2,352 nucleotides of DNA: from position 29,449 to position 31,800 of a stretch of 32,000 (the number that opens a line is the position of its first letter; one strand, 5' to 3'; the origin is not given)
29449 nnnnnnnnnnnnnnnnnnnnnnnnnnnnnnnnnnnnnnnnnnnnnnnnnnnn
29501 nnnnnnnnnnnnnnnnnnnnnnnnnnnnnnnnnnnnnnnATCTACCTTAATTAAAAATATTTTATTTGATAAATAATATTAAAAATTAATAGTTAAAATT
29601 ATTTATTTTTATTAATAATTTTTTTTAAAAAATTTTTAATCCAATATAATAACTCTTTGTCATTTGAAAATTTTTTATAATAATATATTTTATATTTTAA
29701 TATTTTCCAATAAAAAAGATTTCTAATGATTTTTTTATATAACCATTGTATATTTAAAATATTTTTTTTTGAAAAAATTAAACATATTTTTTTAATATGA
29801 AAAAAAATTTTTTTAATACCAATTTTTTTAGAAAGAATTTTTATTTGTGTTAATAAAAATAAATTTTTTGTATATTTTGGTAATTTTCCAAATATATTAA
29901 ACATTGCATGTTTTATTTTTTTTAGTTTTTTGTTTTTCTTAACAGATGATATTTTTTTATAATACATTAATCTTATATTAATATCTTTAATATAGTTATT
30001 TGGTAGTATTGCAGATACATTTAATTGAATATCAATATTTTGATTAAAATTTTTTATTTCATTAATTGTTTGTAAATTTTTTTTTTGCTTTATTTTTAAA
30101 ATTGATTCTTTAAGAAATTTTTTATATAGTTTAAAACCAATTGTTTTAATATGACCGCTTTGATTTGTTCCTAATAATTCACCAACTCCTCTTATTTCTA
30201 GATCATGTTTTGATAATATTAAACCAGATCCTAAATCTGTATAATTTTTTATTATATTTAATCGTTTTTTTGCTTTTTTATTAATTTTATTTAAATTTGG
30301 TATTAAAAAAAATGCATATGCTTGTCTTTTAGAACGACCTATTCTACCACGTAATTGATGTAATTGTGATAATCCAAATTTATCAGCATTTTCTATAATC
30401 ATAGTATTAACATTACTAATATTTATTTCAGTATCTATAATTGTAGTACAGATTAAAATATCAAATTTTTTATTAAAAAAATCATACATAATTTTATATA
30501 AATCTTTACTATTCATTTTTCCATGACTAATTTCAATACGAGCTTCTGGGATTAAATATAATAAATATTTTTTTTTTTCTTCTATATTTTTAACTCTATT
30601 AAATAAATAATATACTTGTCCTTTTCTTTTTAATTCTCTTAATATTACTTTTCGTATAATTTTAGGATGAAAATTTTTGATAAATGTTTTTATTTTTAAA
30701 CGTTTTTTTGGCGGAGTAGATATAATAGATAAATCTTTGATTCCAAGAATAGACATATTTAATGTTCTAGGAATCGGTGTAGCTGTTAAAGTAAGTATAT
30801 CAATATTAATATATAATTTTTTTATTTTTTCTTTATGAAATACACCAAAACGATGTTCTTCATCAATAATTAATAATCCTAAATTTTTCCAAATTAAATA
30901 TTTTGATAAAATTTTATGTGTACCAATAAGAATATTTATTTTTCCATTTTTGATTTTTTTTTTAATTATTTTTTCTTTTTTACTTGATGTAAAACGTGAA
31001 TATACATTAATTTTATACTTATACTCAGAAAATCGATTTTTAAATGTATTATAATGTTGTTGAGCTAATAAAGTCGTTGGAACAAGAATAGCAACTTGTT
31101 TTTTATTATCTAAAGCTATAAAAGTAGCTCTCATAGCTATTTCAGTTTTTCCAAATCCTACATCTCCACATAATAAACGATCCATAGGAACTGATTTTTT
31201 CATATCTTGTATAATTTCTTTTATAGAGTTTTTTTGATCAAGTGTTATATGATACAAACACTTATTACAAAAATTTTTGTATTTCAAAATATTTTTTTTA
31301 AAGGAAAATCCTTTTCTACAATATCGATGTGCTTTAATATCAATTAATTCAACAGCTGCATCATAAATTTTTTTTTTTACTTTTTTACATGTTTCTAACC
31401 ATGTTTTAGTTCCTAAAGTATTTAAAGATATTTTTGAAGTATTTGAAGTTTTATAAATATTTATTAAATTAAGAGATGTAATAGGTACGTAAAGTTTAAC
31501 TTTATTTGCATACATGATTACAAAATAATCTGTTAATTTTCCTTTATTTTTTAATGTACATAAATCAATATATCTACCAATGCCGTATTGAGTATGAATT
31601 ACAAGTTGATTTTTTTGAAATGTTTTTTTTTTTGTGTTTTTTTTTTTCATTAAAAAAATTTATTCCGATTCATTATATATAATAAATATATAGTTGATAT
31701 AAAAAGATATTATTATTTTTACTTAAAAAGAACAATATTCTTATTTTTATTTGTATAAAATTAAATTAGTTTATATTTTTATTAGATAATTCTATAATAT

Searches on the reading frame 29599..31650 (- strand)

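Call 61: search_protein_families(library=ncbifam, max_evalue=1e-8, proteins=[window:29599-31650:-])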
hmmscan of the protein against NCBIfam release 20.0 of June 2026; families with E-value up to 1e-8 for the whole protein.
window:29599-31650:- (683 aa): 18 families
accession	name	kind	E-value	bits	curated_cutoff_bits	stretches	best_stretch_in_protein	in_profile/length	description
TIGR00580.2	mfd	equivalog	2e-252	840.6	800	1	8-615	307-906/907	transcription-repair coupling factor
NF007966.0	PRK10689.1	equivalog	4.2e-228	760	1329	1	12-680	478-1144/1148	transcription-repair coupling factor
NF008165.0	PRK10917.1-3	equivalog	5.1e-117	392.1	711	1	108-538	238-669/692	ATP-dependent DNA helicase RecG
NF008168.0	PRK10917.2-2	equivalog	4.2e-116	389.1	718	1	112-538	343-772/795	ATP-dependent DNA helicase RecG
TIGR00643.1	recG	equivalog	1.1e-109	368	659.4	1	125-510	226-614/629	ATP-dependent DNA helicase RecG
NF008170.0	PRK10917.2-4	equivalog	4.1e-95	319.4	975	1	124-542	390-809/826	ATP-dependent DNA helicase RecG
NF008163.0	PRK10917.1-1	equivalog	7e-90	302.2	796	1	116-502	250-644/692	ATP-dependent DNA helicase RecG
NF008164.0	PRK10917.1-2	equivalog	2.9e-84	283.7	785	1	126-525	268-667/704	ATP-dependent DNA helicase RecG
NF008166.0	PRK10917.1-4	equivalog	2.3e-78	264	864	1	125-500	267-655/705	ATP-dependent DNA helicase RecG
NF008167.0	PRK10917.2-1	equivalog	1.7e-70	238.1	995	2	126-359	276-528/744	ATP-dependent DNA helicase RecG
NF008169.0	PRK10917.2-3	equivalog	1.6e-50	172.3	555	1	117-519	212-597/610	ATP-dependent DNA helicase RecG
TIGR00595.1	priA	equivalog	1.5e-21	76.6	230.35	1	159-269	1-106/509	replication restart helicase PriA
NF004066.1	PRK05580.1-3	equivalog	8.3e-18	64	813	1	30-268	149-379/788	primosomal protein N'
NF004071.0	PRK05580.2-3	equivalog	6.3e-17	60.8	1105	1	133-272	200-334/735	primosomal protein N'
NF004070.0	PRK05580.2-2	equivalog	1.1e-16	60.1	921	1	134-268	196-325/729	primosomal protein N'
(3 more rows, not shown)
